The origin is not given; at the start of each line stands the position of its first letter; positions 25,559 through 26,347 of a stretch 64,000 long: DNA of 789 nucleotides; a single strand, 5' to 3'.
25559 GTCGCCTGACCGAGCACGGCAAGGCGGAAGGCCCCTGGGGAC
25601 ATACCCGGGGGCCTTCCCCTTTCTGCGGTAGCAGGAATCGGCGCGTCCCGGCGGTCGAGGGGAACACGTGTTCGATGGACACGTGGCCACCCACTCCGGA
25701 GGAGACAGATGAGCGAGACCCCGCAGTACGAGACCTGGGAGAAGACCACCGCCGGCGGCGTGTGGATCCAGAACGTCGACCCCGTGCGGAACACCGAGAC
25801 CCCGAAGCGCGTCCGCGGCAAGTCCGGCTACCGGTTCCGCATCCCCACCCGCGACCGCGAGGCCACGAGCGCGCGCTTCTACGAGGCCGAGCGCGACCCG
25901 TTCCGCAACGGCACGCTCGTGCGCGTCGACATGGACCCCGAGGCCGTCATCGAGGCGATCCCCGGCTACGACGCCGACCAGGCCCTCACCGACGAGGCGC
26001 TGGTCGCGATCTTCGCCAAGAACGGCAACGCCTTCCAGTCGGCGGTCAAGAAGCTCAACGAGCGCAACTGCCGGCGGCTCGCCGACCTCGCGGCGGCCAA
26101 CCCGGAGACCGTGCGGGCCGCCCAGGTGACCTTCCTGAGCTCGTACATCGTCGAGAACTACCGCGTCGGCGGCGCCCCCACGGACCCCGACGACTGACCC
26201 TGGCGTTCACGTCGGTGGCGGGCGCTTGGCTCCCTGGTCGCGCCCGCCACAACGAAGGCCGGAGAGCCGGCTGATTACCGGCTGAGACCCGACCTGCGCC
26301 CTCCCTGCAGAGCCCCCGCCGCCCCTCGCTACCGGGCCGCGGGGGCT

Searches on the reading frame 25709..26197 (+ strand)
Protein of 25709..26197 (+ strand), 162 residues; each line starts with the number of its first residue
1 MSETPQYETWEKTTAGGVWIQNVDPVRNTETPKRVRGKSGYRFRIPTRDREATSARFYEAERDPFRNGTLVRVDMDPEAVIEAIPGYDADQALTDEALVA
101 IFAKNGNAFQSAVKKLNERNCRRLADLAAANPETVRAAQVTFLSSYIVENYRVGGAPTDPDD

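Call 16: search_protein_families(library=pfam, proteins=[window:25709-26197:+], max_evalue=0.01)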
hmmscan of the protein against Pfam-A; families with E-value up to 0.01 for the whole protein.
window:25709-26197:+ (162 aa): 0 families

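Call 17: search_protein_families(library=phrogs, proteins=[window:25709-26197:+], max_evalue=0.001)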
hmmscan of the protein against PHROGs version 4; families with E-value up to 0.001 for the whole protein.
window:25709-26197:+ (162 aa): 0 families

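Call 23: find_related_loci(query=window:25709-26197:+, collection=viral_contigs, flank=3000)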
Query window:25709-26197:+ (162 aa) in viral_contigs; peptide patterns used: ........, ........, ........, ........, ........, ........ (x = any residue, [..] = any of these).
9 stretches matched a pattern, but none encodes a relative of the query by tblastn (E <= 1e-3).

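Call 26: find_encoding_contigs(protein=window:25709-26197:+, flank=10000, max_places=10)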
Protein window:25709-26197:+ (162 aa): 4 contigs read that carry it; 1 place shown.
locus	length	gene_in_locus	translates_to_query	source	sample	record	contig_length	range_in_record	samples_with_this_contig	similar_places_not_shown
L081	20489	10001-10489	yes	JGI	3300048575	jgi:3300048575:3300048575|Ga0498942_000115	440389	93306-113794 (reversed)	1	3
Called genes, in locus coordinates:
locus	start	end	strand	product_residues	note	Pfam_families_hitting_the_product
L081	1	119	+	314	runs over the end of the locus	-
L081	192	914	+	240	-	-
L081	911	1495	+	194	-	PF13560:HTH_31 (faint)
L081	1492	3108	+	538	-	-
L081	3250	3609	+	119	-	-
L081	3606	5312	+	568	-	-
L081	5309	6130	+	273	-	-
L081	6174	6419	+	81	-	-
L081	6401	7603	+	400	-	-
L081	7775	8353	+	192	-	-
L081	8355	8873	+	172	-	-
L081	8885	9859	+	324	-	PF27364:YonB (weak)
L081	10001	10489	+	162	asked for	-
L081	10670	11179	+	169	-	-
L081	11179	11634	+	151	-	-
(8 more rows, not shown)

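Call 76: search_protein_families(library=ncbifam, proteins=[window:25709-26197:+], max_evalue=0.1)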
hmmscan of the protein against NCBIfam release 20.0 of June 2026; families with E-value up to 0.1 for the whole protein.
window:25709-26197:+ (162 aa): 0 families
